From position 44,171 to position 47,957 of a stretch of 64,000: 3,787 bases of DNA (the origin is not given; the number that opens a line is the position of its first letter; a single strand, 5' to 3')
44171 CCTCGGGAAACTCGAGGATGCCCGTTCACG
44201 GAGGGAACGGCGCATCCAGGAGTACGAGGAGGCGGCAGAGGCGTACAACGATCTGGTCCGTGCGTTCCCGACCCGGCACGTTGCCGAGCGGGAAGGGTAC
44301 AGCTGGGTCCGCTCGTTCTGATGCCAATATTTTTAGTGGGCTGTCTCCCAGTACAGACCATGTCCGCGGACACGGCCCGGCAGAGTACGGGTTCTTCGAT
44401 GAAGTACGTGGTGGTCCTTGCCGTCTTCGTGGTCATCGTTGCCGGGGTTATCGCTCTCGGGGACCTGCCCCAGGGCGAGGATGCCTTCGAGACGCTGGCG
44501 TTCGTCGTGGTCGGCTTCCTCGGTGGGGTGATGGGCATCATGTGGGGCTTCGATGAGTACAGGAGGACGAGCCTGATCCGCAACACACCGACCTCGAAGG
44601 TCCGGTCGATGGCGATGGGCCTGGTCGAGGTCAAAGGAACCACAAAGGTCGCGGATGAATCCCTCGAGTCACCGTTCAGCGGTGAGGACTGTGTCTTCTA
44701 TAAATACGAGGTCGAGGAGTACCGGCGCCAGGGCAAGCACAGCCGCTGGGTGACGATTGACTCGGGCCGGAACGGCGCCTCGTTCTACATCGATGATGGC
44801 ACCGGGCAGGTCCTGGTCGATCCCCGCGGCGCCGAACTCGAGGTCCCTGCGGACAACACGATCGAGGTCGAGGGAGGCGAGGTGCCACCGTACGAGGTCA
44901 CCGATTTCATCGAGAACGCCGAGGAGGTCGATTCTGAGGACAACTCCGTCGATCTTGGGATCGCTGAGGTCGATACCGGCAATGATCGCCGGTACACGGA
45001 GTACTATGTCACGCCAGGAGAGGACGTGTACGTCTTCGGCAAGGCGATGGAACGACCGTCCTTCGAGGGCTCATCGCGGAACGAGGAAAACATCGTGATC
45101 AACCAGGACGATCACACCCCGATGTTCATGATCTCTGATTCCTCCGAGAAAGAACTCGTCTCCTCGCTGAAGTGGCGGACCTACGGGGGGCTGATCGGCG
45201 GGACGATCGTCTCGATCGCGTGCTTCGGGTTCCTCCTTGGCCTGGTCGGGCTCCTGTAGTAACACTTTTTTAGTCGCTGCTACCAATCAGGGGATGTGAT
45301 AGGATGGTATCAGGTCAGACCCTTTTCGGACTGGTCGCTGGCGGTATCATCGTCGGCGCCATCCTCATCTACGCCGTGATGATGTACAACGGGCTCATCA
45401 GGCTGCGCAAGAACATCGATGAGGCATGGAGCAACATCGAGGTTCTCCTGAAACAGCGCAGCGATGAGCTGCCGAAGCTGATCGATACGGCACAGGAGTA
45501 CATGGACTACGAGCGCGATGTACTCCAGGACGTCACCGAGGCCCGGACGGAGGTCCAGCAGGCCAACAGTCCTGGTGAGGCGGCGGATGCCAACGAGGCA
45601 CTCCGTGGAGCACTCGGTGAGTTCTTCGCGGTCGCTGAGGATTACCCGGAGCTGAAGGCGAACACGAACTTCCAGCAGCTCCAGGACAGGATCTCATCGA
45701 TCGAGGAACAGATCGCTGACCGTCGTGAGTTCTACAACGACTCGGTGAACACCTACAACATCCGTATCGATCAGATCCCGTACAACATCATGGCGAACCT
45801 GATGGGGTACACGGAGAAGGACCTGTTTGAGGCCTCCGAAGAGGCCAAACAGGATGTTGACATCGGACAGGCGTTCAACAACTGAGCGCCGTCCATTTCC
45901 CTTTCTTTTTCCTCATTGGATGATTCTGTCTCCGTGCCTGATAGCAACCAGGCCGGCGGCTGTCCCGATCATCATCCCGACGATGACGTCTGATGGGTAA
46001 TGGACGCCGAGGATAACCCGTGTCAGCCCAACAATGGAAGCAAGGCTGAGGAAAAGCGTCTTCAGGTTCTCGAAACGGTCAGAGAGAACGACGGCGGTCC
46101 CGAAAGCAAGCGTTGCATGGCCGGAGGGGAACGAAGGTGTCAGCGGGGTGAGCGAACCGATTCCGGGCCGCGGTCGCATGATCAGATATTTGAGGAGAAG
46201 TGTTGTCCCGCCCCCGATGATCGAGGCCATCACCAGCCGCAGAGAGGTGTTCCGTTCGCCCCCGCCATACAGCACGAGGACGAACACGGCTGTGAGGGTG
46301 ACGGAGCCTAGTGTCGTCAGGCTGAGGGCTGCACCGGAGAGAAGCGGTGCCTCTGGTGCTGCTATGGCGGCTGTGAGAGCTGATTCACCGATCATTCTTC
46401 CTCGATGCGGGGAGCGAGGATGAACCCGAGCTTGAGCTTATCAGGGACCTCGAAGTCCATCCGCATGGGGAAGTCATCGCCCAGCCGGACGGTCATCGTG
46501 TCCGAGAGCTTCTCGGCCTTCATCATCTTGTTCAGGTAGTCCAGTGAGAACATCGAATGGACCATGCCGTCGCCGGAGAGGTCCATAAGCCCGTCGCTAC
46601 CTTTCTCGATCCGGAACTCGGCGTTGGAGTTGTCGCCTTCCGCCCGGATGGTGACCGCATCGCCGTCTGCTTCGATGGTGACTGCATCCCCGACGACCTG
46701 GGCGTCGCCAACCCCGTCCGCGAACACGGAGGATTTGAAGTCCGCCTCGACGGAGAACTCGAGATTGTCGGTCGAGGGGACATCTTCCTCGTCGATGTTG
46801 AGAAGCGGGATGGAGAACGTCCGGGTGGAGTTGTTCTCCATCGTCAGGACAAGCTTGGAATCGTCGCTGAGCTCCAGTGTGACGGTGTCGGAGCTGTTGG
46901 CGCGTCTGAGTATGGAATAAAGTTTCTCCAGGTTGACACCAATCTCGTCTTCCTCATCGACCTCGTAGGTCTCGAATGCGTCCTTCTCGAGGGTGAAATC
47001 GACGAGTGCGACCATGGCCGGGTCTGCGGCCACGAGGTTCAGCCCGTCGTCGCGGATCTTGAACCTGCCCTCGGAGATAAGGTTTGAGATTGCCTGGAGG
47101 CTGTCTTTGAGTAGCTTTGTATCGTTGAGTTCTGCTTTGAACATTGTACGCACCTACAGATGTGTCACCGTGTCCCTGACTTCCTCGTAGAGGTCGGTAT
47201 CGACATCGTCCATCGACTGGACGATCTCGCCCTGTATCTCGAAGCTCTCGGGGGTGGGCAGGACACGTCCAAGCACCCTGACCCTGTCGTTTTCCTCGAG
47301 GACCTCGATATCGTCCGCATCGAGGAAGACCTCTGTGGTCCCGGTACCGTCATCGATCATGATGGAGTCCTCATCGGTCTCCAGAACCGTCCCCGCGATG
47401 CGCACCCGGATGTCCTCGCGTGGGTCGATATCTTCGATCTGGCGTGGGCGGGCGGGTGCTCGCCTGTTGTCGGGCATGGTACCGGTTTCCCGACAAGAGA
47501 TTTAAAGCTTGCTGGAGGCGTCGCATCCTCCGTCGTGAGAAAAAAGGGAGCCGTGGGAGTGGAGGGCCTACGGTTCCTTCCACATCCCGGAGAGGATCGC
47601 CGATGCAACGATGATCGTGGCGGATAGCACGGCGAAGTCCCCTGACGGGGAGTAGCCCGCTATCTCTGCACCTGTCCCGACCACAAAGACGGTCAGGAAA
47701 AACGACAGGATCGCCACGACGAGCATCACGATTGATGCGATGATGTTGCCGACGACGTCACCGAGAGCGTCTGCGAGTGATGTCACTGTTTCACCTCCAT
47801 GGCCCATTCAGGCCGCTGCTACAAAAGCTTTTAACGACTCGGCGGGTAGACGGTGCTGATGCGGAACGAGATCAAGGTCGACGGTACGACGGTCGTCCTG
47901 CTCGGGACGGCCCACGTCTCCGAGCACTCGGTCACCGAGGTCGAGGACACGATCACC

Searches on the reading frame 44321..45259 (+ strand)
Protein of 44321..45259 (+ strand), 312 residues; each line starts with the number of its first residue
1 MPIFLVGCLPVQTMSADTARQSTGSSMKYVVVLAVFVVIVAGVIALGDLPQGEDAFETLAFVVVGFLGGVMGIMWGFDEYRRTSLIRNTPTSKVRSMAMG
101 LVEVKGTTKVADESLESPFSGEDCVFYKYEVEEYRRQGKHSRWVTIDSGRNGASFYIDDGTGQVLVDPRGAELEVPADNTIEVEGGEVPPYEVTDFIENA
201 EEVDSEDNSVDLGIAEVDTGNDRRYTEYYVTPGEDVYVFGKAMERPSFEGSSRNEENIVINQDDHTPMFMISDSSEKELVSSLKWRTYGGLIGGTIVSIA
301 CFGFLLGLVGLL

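Call 80: search_protein_families(library=pfam, proteins=[window:44321-45259:+], max_evalue=0.01)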
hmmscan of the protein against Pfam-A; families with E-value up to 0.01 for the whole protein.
window:44321-45259:+ (312 aa): 1 family
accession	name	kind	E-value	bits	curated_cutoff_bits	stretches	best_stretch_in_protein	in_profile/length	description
PF12483.13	GIDE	-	5.1e-13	49.2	23.6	1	130-296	5-151/160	E3 Ubiquitin ligase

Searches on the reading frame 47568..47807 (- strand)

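Call 80: search_protein_families(library=pfam, proteins=[window:47568-47807:-], max_evalue=0.01)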
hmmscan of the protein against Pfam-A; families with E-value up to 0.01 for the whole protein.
window:47568-47807:- (79 aa): 1 family
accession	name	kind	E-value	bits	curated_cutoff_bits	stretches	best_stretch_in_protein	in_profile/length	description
PF17626.7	IncF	-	0.0022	18.8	27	1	9-67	20-79/104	Inclusion membrane protein F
